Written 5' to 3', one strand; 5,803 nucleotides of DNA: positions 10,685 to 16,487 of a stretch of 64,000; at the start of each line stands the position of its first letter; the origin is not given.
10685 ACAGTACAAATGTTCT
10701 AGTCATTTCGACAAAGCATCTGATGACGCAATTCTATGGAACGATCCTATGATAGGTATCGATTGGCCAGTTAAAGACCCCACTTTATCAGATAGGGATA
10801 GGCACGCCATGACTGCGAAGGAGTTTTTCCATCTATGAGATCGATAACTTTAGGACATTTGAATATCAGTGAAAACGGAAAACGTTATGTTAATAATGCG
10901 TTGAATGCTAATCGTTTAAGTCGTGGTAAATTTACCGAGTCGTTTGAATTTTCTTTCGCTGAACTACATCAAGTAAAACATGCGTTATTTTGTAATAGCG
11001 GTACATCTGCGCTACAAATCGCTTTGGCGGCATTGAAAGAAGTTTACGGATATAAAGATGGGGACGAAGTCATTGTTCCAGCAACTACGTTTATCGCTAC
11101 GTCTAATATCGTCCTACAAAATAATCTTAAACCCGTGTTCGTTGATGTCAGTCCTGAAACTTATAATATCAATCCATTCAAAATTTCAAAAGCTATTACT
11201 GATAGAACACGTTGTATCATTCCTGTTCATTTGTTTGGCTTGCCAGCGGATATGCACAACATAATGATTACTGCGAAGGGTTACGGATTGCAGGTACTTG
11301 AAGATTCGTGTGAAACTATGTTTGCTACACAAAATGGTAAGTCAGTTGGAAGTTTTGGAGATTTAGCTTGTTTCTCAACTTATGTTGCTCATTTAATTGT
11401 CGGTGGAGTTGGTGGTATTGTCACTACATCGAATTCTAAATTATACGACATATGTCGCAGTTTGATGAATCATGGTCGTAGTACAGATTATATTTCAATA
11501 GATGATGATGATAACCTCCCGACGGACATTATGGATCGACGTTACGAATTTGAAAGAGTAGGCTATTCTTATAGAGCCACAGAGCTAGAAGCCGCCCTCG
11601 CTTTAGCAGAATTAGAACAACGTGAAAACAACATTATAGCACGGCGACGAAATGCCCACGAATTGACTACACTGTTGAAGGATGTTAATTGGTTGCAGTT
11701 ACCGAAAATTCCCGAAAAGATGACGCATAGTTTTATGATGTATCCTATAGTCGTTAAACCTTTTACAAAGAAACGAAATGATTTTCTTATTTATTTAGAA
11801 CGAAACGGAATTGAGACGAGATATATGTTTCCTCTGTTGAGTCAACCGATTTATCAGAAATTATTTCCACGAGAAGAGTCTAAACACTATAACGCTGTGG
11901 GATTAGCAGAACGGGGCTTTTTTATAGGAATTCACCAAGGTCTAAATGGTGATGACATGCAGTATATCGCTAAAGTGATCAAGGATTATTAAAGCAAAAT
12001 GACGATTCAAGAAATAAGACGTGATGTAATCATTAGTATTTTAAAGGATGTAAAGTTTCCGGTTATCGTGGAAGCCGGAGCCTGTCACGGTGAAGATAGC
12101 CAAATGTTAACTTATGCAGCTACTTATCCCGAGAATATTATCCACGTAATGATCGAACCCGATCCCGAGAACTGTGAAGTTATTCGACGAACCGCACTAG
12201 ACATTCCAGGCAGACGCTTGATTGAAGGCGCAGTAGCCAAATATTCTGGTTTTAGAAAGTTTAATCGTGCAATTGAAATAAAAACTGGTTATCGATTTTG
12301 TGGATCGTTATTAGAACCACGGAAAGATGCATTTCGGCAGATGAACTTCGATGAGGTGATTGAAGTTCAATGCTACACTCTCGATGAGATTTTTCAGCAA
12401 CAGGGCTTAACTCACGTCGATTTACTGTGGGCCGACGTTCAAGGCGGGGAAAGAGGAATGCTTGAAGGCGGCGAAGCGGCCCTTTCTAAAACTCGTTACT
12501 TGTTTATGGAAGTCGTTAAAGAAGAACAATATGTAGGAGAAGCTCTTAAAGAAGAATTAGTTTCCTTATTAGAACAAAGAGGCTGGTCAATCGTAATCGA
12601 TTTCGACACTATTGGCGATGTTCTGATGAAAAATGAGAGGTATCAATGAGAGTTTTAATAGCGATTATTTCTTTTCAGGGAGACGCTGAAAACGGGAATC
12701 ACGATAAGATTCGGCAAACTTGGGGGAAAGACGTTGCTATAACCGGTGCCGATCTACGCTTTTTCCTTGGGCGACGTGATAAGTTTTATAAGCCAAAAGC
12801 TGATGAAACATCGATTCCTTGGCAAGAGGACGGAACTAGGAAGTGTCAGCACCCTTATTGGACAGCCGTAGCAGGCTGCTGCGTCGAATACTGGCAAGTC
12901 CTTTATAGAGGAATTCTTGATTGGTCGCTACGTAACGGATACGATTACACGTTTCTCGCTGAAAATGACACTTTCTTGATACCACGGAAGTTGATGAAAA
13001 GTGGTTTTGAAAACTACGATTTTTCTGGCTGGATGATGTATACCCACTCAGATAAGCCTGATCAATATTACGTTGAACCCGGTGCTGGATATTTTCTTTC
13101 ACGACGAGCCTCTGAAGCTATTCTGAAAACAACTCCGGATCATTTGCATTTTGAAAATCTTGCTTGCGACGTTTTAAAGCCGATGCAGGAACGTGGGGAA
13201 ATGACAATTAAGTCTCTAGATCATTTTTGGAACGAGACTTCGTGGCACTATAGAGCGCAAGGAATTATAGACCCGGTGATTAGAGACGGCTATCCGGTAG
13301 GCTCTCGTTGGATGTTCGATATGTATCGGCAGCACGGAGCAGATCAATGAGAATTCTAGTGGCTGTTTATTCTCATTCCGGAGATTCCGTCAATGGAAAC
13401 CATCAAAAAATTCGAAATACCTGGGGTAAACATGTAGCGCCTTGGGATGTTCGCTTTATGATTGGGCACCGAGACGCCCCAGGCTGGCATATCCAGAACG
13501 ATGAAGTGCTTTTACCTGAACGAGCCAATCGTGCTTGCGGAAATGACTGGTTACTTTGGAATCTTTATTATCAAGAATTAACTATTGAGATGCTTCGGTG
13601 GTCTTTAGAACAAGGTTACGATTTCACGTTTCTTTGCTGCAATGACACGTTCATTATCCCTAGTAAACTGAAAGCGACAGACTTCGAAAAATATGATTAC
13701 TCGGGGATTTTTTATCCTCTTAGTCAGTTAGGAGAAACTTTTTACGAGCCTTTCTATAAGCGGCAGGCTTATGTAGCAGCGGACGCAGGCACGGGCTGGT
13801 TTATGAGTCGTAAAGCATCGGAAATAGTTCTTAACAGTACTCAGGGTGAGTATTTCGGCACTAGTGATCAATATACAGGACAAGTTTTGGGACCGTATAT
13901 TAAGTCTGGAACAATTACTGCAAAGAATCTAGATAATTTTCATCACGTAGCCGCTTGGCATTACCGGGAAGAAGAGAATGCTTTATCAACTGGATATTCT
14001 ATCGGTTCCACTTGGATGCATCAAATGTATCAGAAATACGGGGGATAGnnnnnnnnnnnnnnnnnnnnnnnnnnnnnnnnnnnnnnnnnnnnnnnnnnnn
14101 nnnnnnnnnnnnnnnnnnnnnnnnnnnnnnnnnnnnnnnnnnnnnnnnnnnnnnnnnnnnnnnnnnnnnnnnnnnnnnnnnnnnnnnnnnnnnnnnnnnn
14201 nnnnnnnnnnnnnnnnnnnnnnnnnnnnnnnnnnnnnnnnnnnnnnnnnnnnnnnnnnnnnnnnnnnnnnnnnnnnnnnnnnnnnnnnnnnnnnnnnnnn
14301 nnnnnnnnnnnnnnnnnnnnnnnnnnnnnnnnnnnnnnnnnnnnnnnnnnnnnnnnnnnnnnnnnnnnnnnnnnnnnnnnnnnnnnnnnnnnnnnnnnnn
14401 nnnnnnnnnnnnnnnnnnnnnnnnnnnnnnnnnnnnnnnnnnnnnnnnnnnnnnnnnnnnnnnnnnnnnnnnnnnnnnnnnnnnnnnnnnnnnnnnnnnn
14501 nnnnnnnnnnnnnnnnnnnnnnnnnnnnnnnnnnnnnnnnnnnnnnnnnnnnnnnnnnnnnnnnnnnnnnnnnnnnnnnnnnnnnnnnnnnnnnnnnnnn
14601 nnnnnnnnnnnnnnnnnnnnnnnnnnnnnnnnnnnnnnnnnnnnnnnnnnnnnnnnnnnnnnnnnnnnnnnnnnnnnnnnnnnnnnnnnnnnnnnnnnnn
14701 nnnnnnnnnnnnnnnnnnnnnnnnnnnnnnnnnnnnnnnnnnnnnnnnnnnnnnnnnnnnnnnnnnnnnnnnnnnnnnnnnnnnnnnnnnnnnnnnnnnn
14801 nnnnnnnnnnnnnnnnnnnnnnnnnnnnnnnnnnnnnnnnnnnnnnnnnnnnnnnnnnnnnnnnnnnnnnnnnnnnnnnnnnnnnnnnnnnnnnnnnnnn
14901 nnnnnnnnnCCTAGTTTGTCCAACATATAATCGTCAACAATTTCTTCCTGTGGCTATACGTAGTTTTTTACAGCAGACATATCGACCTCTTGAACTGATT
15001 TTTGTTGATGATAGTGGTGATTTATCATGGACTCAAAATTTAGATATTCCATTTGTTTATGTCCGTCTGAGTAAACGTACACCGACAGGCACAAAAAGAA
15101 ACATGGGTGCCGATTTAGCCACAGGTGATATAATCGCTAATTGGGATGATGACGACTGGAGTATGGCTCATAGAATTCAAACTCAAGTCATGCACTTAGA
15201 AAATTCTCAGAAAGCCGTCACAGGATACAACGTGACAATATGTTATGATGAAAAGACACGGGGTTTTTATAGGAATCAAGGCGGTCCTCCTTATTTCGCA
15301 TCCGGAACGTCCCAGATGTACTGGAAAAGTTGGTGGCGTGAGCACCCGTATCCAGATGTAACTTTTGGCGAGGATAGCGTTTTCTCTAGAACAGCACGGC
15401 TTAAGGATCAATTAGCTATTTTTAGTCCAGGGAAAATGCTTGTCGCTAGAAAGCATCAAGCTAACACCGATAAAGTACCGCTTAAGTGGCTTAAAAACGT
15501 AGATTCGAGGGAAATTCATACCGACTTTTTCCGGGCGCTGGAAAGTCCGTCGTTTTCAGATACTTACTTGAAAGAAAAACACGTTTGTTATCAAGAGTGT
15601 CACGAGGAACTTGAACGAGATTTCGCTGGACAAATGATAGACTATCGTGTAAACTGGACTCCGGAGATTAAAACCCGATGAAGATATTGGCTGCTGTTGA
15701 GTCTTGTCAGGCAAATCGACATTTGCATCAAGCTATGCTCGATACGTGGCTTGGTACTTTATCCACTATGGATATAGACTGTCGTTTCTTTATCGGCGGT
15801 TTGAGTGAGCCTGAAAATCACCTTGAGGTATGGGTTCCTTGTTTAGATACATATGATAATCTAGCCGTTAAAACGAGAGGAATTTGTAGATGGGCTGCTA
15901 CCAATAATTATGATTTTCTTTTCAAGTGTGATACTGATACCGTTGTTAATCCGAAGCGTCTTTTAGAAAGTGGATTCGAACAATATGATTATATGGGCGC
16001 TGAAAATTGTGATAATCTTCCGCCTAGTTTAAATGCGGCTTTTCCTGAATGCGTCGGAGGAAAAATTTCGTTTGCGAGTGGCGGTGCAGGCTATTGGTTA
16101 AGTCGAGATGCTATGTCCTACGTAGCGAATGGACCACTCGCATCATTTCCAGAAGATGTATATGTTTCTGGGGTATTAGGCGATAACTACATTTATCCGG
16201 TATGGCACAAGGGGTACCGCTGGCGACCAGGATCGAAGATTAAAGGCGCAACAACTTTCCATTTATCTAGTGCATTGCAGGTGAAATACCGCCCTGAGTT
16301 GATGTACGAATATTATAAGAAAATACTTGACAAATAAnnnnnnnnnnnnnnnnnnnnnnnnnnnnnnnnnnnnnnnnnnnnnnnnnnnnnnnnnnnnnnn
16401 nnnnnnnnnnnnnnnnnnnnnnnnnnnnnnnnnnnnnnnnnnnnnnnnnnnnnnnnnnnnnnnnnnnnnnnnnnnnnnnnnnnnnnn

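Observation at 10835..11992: DegT-family enzyme with His replacing the catalytic Lys, suggesting a ColD/E1-like 3-dehydratase and a 3,6-dideoxyhexose product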

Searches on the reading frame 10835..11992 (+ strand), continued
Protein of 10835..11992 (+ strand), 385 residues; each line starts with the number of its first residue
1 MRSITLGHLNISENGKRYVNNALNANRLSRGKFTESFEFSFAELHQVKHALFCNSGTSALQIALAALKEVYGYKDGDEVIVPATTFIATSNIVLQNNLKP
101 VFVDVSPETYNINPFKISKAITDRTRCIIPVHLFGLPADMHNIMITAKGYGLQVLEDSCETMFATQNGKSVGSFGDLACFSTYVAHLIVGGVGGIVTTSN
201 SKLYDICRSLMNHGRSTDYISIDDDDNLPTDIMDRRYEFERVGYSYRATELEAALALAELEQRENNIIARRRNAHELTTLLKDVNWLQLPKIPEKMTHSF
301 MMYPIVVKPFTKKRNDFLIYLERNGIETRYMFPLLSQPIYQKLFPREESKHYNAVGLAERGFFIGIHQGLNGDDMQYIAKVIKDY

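Call 71: find_related_loci(query=A1, collection=viral_contigs, flank=6000)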
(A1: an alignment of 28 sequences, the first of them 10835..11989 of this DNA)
Query A1 (385 aa) in viral_contigs; peptide patterns used: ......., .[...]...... (x = any residue, [..] = any of these).
70 stretches matched a pattern; 49 encode a relative of the query (tblastn E <= 1e-3); 47 distinct loci.
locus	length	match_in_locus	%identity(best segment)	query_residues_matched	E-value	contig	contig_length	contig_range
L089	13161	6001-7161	85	1-385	0e+0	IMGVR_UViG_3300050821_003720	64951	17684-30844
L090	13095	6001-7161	85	1-385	0e+0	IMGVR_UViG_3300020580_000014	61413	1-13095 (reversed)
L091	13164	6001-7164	67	1-385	8e-176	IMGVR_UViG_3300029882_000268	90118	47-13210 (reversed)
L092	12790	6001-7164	67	1-385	8e-176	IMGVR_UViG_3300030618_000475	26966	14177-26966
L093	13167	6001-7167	65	1-385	5e-166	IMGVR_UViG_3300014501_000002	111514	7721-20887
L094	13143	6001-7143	63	4-384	4e-161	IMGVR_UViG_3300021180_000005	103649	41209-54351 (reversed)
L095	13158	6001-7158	62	4-385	3e-158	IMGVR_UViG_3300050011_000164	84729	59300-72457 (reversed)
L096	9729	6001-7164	66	1-385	1e-156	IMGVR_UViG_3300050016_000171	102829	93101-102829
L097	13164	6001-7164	66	1-385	1e-156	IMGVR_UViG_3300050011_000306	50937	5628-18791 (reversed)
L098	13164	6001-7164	66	1-385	1e-156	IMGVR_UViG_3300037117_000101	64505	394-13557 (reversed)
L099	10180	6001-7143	62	4-384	4e-150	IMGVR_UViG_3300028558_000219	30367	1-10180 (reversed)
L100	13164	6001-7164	59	3-384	6e-149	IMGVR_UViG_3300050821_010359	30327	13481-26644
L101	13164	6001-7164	60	1-385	5e-147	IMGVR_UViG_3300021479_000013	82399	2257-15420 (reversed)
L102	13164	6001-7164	59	1-385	2e-152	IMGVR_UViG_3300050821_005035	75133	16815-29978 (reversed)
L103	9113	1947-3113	59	1-385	2e-141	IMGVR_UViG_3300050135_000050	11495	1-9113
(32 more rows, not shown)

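Call 79: fold_search(model_id=the predicted structure, library=viral)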
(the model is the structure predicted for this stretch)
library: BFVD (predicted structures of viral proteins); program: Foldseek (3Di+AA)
matches with E <= 10: 830; with E <= 0.001: 28
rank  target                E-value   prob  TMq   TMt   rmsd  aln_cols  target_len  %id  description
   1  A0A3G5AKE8            1.1e-24  1.00  0.81  0.56   3.6       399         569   22  PglD N-terminal domain-containing protein [Solumvirus sp.]
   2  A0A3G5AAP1            1.2e-23  1.00  0.82  0.39   2.7       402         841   18  Uncharacterized protein [Hyperionvirus sp.]
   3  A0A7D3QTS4            5.5e-22  1.00  0.76  0.82   4.0       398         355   16  3-amino-5-hydroxybenzoic acid synthase family protein [Fadolivirus FV1/VV64]
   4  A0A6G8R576            1.4e-20  1.00  0.71  0.78   4.5       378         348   19  (no name in the UniProt tables at hand)
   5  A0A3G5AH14            1.9e-20  1.00  0.74  0.52   3.9       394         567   15  Putative pyridoxal phosphate-dependent transferase [Solivirus sp.]
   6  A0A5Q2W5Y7            3.0e-19  1.00  0.69  0.83   4.1       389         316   20  (no name in the UniProt tables at hand)
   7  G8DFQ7                1.1e-14  1.00  0.65  0.31   5.1       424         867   14  (no name in the UniProt tables at hand)
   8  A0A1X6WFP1            5.0e-14  1.00  0.63  0.57   6.7       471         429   13  (no name in the UniProt tables at hand)
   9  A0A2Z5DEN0            1.2e-13  1.00  0.59  0.61   6.8       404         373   11  NifS-like protein [African swine fever virus]
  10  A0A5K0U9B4            3.0e-12  1.00  0.56  0.37  10.8       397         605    8  Sphingosine-1-phosphate lyase [Yasminevirus sp. GU-2018]
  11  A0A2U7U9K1            4.4e-12  1.00  0.57  0.51   6.8       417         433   10  Cystathionine gamma-lyase [Pandoravirus quercus]
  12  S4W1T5                6.7e-12  1.00  0.59  0.47   9.4       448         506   11  Amino acid decarboxylase [Pandoravirus salinus]
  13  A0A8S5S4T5            9.2e-12  1.00  0.60  0.62   6.5       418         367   11  NifS-like protein [Siphoviridae sp. ctiV651]
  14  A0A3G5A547            1.9e-11  1.00  0.56  0.36  10.5       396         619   13  Sphingosine-1-phosphate lyase 1 [Homavirus sp.]
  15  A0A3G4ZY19            1.0e-10  1.00  0.59  0.26   5.9       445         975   11  NifS-like protein [Edafosvirus sp.]
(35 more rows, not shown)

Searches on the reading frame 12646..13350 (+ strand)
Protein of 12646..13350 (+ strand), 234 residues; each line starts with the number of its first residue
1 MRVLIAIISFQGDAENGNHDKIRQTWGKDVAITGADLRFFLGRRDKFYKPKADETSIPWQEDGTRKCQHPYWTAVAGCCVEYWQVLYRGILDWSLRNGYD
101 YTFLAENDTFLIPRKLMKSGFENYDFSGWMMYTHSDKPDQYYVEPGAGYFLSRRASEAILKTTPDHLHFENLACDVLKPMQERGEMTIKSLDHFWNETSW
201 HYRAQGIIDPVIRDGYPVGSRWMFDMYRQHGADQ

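Call 4: search_protein_families(library=pfam, proteins=[window:12646-13350:+])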
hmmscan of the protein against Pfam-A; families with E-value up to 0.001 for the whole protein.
window:12646-13350:+ (234 aa): 0 families

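Call 5: search_protein_families(library=ncbifam, proteins=[window:12646-13350:+])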
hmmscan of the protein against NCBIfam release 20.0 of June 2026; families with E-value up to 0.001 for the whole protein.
window:12646-13350:+ (234 aa): 0 families

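Call 63: search_protein_families(library=pfam, proteins=[window:12646-13350:+], max_evalue=0.1)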
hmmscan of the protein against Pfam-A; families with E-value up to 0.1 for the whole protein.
window:12646-13350:+ (234 aa): 0 families
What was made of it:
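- Tried and rejected: Pfam gave no match for cassette ORFs 12646-13350 and 13308-14048 (calls 4, 63).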

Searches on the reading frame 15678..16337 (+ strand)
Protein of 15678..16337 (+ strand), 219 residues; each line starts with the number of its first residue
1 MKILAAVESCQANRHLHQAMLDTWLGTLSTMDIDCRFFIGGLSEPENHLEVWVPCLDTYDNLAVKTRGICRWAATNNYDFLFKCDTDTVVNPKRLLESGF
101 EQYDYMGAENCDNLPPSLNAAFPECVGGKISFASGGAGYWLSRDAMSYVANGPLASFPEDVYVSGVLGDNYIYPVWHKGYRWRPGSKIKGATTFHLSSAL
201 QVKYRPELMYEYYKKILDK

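Call 4: search_protein_families(library=pfam, proteins=[window:15678-16337:+])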
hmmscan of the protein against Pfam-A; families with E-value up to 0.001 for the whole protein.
window:15678-16337:+ (219 aa): 1 family
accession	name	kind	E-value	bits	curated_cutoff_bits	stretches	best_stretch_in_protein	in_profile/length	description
PF01762.27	Galactosyl_T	-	9.5e-06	26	23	1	54-97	55-100/195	Galactosyltransferase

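Call 5: search_protein_families(library=ncbifam, proteins=[window:15678-16337:+])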
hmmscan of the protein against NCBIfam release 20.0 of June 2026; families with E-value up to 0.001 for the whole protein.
window:15678-16337:+ (219 aa): 0 families

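Call 63: search_protein_families(library=pfam, proteins=[window:15678-16337:+], max_evalue=0.1)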
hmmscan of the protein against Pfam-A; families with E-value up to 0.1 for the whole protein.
window:15678-16337:+ (219 aa): 2 families
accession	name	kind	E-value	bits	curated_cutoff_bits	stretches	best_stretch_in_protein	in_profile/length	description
PF01762.27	Galactosyl_T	-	9.5e-06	26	23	1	54-97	55-100/195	Galactosyltransferase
PF18922.5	DUF5672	-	0.028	14.5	24.4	1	72-113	28-69/164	Protein of unknown function (DUF5672)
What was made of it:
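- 15678..16337 (+): Second Galactosyl_T-like glycosyltransferase. Calls 4, 63 (PF01762, E 9.5e-6).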
